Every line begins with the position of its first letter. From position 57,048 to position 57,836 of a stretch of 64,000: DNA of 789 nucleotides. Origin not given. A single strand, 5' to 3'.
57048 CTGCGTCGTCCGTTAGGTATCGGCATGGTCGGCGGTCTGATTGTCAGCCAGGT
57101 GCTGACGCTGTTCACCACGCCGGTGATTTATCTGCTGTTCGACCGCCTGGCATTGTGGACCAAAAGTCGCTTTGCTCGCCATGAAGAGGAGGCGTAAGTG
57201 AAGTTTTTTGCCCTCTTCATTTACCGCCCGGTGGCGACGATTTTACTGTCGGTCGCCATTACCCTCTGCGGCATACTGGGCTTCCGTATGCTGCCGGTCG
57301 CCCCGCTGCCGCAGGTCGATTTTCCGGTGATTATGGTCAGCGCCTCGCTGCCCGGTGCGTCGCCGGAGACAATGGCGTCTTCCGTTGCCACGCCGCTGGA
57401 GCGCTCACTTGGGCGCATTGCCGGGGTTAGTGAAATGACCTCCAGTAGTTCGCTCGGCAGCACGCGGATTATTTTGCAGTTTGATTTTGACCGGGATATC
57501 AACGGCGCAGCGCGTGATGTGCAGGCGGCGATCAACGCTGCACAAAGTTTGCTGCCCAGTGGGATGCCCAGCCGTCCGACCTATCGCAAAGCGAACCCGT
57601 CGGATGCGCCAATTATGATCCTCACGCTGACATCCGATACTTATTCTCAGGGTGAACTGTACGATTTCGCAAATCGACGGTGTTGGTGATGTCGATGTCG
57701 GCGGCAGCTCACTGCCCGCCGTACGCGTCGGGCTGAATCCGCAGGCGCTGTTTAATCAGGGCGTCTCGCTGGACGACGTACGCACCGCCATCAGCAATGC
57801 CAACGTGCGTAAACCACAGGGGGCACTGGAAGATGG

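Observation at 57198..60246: mdtC (RND efflux permease) is split by a frameshift, probably a 29-bp deletion between 10-bp direct repeats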

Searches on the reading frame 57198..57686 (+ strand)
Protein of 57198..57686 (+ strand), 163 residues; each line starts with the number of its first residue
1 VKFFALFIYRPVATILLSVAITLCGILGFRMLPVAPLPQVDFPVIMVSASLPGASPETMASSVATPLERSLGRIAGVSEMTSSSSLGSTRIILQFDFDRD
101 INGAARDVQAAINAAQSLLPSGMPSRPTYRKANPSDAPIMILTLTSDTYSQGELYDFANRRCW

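Call 19: find_encoding_contigs(protein=window:57198-57686:+, flank=5000, max_places=10)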
Protein seq(163 aa) (163 aa): 4 contigs read that carry it; 2 places shown.
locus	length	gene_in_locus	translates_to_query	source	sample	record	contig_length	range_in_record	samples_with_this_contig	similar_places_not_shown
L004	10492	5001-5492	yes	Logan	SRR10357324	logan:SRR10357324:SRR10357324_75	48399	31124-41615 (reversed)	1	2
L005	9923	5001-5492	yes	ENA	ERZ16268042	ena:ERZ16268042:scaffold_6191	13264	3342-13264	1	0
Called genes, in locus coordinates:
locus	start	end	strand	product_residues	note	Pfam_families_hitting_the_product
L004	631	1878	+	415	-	PF25919:BSH_CusB (faint), PF25917:BSH_RND, PF25973:BSH_CzcB (weak), PF25885:HH_EMRA (weak), PF25876:HH_MFP_RND, PF25944:Beta-barrel_RND, PF25967:RND-MFP_C, PF25989:YknX_C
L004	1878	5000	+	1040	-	PF00873:ACR_tran, PF02355:SecD_SecF_C (faint)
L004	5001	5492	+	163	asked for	PF00873:ACR_tran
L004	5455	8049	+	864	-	PF00873:ACR_tran, PF03176:MMPL (weak), PF02355:SecD_SecF_C (weak)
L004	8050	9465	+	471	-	PF05977:MFS_3, PF07690:MFS_1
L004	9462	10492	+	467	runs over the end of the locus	PF00672:HAMP, PF00512:HisKA, PF02518:HATPase_c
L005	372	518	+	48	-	-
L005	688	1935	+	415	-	PF25919:BSH_CusB (faint), PF25917:BSH_RND, PF25973:BSH_CzcB (weak), PF25876:HH_MFP_RND, PF25944:Beta-barrel_RND, PF25967:RND-MFP_C, PF25989:YknX_C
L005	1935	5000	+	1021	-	PF00873:ACR_tran, PF02355:SecD_SecF_C (faint)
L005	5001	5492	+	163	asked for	PF00873:ACR_tran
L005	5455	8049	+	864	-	PF00873:ACR_tran, PF03176:MMPL (weak), PF02355:SecD_SecF_C (weak)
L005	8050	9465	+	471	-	PF05977:MFS_3, PF07690:MFS_1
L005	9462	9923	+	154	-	?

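Call 24: list_cluster_members(proteins=[window:57198-57686:+])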
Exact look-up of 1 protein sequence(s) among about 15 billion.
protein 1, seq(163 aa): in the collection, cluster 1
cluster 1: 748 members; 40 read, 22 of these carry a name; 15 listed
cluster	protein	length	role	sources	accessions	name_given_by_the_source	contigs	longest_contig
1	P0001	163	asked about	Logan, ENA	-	-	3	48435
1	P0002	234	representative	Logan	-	-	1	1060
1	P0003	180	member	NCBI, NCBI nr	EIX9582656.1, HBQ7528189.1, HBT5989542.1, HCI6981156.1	TPA: multidrug transporter subunit MdtC, partial [Klebsiella pneumoniae] | efflux RND transporter permease subunit [Klebsiella pneumoniae]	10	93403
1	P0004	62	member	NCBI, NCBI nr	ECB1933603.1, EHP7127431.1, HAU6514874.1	hypothetical protein EVG49_17660, partial [Salmonella enterica subsp. enterica serovar ... | hypothetical protein [Salmonella enterica subsp. enterica serovar Newport]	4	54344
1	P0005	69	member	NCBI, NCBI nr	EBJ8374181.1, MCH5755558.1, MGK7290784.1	efflux RND transporter permease subunit, partial [Salmonella enterica] | hypothetical protein [Salmonella enterica]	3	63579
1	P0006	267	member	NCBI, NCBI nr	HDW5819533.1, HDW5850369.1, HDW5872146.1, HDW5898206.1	TPA: multidrug efflux RND transporter permease subunit MdtC, partial [Salmonella enterica ... | multidrug efflux RND transporter permease subunit MdtC [Salmonella enterica subsp. ...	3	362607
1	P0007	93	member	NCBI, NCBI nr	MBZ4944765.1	efflux RND transporter permease subunit, partial [Salmonella enterica subsp. enterica ... | efflux RND transporter permease subunit [Salmonella enterica subsp. enterica serovar ...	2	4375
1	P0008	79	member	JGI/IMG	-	multidrug efflux pump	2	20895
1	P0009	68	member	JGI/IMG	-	multidrug efflux pump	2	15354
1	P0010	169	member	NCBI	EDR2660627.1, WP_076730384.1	efflux RND transporter permease subunit, partial [Salmonella enterica]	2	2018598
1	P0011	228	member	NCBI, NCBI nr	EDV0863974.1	multidrug transporter subunit MdtC, partial [Salmonella enterica subsp. enterica] | multidrug transporter subunit MdtC [Salmonella enterica subsp. enterica]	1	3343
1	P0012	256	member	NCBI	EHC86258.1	Multidrug transporter MdtC, partial [Salmonella enterica subsp. enterica serovar ...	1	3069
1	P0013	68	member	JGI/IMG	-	multidrug efflux pump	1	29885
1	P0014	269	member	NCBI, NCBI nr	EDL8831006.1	multidrug efflux RND transporter permease subunit MdtC, partial [Salmonella enterica] | multidrug efflux RND transporter permease subunit MdtC [Salmonella enterica]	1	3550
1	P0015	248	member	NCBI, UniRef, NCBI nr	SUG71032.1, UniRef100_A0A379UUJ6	RND family transporter protein [Salmonella enterica subsp. enterica] | RND family transporter protein n=1 Tax=Salmonella enterica I TaxID=59201 ...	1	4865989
